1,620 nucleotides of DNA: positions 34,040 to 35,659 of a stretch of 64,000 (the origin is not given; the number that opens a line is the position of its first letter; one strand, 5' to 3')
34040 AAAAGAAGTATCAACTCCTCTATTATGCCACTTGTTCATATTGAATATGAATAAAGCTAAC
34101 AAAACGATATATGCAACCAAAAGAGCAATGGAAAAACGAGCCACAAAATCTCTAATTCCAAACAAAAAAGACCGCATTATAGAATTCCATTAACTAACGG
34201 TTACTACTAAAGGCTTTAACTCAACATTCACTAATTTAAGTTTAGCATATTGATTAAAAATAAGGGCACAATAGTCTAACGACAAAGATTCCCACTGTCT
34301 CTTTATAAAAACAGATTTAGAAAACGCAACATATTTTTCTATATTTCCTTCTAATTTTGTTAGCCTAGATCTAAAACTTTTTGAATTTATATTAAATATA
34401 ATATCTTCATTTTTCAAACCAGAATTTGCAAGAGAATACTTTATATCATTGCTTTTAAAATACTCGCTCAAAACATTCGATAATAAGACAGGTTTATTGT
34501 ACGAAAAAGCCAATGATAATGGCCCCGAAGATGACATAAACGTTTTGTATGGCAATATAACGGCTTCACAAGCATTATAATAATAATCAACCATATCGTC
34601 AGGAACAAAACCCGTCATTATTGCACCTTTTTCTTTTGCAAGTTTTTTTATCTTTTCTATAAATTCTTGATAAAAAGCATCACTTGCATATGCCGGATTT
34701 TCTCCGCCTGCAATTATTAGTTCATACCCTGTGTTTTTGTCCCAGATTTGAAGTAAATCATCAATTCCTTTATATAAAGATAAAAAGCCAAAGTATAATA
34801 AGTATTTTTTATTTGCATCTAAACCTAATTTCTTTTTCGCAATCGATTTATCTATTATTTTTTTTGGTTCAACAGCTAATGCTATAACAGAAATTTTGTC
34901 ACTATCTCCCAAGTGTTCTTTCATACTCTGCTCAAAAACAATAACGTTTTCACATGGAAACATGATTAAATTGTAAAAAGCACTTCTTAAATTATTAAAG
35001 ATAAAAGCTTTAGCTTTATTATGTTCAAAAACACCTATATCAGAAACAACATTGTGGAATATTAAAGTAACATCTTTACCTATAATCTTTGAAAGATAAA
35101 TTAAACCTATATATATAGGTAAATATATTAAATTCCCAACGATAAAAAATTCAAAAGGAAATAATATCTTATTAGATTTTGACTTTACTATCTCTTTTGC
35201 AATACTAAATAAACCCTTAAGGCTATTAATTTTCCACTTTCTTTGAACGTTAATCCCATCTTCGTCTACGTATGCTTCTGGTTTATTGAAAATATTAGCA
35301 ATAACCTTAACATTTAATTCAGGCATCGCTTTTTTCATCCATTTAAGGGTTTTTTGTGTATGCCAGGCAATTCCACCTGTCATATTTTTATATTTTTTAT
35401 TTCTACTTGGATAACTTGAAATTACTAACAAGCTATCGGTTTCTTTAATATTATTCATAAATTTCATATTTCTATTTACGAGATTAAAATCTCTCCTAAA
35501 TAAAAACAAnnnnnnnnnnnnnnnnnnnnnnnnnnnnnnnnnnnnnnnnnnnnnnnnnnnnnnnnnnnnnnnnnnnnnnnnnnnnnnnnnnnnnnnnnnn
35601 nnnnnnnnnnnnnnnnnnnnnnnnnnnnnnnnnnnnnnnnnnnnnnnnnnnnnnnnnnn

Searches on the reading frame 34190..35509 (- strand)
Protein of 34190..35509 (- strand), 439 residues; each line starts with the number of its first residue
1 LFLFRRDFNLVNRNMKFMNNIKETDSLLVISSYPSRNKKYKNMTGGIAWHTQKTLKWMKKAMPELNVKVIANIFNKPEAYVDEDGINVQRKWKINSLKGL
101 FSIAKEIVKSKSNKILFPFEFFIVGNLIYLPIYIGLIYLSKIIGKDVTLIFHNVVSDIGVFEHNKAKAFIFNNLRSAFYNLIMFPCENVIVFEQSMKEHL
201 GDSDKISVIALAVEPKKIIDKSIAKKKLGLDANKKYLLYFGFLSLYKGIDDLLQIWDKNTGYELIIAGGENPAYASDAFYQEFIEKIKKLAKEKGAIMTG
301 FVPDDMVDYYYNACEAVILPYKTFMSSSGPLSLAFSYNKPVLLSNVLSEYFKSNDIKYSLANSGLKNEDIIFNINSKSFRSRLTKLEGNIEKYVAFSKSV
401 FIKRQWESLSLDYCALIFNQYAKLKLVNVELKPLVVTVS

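Call 16: search_protein_families(library=pfam, proteins=[window:34190-35509:-], max_evalue=0.001)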
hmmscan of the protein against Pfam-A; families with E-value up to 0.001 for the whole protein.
window:34190-35509:- (439 aa): 1 family
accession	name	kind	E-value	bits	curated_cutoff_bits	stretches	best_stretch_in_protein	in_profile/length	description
PF00534.26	Glycos_transf_1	-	1.5e-11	44.5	26.4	1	221-346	2-124/172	Glycosyl transferases group 1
